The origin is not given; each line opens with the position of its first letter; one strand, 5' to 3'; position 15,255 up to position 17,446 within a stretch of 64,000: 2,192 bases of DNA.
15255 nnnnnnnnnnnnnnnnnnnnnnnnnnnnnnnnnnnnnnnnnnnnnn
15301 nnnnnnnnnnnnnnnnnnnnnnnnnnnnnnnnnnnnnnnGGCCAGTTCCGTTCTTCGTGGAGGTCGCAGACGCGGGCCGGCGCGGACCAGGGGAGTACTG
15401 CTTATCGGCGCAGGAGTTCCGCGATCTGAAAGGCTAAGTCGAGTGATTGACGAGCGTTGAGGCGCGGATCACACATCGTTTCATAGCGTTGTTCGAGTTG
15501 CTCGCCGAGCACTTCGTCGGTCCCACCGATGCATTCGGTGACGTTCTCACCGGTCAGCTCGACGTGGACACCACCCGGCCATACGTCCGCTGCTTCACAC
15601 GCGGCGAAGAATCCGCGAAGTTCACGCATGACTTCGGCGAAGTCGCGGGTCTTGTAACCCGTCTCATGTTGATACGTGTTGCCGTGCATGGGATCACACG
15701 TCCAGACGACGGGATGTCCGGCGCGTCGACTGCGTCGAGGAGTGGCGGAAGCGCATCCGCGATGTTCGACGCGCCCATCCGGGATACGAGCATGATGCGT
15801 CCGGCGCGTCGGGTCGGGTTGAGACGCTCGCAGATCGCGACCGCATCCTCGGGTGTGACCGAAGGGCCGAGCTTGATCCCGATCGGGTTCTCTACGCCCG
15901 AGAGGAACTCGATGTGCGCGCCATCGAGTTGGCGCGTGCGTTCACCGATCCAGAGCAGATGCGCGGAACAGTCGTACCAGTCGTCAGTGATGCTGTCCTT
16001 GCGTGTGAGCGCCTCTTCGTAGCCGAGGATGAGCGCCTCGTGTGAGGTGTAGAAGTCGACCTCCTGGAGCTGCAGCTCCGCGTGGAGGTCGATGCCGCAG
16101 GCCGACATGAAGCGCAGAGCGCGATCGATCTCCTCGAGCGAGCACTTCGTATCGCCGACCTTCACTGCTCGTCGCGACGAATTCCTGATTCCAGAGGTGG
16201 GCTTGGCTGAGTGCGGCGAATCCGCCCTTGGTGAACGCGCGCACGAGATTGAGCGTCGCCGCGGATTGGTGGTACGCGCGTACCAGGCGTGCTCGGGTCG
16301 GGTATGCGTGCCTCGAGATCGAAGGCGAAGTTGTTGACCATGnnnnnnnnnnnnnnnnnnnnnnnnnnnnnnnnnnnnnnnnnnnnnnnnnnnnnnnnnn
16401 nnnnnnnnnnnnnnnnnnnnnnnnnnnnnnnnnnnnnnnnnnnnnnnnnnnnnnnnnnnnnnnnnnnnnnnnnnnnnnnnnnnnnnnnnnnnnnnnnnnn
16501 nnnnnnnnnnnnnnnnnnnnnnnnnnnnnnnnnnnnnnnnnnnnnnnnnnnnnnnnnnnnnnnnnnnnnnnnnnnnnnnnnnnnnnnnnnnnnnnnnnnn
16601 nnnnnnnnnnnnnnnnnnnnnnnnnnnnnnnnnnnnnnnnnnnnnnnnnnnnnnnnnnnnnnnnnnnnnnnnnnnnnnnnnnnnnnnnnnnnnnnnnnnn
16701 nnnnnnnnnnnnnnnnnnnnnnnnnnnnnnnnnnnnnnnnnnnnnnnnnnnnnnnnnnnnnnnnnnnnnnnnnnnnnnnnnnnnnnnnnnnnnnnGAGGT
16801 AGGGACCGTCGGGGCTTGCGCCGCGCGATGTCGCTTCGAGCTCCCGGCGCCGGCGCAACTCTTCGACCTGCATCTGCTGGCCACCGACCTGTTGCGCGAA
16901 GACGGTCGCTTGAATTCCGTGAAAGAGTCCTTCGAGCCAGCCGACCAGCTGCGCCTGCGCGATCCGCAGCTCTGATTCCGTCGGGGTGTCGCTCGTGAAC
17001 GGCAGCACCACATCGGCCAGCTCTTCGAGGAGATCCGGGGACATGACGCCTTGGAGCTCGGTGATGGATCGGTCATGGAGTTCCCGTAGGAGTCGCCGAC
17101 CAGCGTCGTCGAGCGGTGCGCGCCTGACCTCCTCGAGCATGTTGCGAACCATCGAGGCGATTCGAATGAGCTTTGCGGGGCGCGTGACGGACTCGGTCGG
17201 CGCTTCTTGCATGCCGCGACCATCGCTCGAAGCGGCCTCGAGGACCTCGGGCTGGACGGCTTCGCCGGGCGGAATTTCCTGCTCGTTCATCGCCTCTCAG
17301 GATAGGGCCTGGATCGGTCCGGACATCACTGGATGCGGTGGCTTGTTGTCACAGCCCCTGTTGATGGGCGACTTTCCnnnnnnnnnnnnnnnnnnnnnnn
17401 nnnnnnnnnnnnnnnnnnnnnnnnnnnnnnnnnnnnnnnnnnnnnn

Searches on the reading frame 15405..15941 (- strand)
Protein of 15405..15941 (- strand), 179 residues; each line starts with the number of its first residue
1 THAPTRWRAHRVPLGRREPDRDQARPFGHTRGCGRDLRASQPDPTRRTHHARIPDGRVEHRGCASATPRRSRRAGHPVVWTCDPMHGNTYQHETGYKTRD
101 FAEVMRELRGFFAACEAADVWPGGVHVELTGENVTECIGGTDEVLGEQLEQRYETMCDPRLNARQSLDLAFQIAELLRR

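Call 54: search_protein_families(library=pfam, proteins=[window:15405-15941:-], max_evalue=0.0001)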
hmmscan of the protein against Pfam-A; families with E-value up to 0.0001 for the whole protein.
window:15405-15941:- (179 aa): 1 family
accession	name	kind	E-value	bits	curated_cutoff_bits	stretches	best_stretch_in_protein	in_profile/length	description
PF01474.22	DAHP_synth_2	-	1.4e-46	159.3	27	1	70-174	334-438/438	Class-II DAHP synthetase family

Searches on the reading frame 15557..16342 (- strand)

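Call 54: search_protein_families(library=pfam, proteins=[window:15557-16342:-], max_evalue=0.0001)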
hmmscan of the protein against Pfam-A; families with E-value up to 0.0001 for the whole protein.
window:15557-16342:- (262 aa): 1 family
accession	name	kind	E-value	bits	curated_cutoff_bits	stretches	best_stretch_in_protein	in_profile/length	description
PF01474.22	DAHP_synth_2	-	1.3e-60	205.6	27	1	67-207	197-337/438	Class-II DAHP synthetase family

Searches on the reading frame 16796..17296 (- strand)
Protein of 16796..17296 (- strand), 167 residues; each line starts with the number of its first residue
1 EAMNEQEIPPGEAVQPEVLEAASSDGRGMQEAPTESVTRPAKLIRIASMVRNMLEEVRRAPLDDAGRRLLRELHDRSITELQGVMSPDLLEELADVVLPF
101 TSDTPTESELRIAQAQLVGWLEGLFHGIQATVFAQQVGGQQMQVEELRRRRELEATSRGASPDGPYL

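Call 60: search_protein_families(library=pfam, proteins=[window:16796-17296:-], max_evalue=0.0001)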
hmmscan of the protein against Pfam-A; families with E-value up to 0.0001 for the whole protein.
window:16796-17296:- (167 aa): 1 family
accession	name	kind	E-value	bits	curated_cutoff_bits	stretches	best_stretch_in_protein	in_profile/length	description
PF10759.14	BPA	-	2.6e-51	173.8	29.5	1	23-150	5-132/161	Bacterial proteasome activator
